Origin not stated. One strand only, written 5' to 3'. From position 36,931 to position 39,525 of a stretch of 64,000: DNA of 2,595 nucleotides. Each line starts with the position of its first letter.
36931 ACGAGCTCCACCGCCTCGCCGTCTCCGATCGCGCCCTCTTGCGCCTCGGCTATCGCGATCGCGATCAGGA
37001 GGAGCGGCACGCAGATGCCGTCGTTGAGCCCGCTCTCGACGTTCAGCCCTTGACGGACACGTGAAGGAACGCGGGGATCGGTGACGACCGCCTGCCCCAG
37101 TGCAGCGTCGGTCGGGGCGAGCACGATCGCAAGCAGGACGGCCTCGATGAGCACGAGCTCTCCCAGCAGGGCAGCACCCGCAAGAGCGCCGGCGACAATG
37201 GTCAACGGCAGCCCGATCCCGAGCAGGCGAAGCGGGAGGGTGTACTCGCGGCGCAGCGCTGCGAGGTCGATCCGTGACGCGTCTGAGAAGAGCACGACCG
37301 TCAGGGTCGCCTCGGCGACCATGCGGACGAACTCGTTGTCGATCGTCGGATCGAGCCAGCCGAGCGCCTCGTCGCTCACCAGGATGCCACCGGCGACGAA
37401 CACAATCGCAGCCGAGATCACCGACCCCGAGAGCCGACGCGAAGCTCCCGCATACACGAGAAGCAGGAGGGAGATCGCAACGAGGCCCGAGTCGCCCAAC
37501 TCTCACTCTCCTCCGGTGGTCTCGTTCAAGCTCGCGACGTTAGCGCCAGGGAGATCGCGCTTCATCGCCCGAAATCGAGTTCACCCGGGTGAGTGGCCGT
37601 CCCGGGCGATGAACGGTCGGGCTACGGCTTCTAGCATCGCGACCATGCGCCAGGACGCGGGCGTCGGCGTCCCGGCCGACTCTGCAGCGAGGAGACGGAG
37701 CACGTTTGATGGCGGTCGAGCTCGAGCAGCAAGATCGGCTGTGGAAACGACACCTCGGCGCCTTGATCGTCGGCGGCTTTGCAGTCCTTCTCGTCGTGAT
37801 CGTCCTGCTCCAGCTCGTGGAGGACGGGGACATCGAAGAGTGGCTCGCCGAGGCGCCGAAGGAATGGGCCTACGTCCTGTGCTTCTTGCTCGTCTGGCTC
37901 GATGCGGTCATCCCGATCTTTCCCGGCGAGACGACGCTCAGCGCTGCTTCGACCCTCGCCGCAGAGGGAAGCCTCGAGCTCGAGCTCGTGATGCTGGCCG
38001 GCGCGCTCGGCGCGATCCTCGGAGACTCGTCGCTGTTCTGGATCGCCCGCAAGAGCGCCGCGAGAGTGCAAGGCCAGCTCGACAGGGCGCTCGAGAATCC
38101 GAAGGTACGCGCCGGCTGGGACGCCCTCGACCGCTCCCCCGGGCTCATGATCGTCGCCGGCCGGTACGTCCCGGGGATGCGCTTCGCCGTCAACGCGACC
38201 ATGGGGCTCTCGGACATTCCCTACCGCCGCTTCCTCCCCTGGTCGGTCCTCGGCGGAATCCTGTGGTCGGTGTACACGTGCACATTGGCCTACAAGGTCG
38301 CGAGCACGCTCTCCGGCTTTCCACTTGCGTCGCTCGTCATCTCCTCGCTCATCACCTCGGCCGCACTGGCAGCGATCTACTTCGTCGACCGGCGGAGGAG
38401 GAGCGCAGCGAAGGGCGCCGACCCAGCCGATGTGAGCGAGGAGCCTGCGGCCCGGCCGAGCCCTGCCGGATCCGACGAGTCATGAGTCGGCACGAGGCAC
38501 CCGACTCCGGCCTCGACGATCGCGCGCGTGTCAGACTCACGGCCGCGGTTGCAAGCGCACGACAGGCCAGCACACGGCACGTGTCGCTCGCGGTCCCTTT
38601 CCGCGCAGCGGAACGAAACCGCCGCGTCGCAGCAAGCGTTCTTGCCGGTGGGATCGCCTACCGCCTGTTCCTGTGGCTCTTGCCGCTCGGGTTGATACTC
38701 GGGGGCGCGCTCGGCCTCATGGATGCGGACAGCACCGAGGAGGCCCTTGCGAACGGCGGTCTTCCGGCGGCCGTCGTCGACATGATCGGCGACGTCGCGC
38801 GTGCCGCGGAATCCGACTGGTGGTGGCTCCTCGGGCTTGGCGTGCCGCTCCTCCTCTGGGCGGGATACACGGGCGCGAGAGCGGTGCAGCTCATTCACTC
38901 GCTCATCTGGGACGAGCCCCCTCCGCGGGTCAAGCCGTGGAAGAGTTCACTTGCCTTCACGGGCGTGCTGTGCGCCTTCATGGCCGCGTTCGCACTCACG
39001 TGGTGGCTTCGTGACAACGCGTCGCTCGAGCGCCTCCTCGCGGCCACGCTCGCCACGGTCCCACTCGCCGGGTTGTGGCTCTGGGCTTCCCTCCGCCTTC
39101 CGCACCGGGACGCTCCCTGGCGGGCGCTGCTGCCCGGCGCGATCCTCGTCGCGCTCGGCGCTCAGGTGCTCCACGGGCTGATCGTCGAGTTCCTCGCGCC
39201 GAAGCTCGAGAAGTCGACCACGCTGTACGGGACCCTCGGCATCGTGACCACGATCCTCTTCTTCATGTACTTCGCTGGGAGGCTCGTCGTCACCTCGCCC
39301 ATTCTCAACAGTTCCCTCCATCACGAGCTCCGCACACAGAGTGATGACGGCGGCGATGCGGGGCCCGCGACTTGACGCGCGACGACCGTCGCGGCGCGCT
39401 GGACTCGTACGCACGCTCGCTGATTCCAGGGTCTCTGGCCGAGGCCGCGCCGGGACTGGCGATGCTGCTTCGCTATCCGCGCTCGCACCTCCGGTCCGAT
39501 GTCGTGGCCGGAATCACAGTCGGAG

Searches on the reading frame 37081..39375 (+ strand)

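Call 10: search_protein_families(library=pfam, proteins=[window:37081-39375:+], max_evalue=0.01)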
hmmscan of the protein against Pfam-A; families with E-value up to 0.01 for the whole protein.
window:37081-39375:+ (764 aa): 1 family
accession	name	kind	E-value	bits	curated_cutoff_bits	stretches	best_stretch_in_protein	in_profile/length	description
PF03631.20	Virul_fac_BrkB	-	3.9e-15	56.6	33.7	1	518-748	5-257/259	Virulence factor BrkB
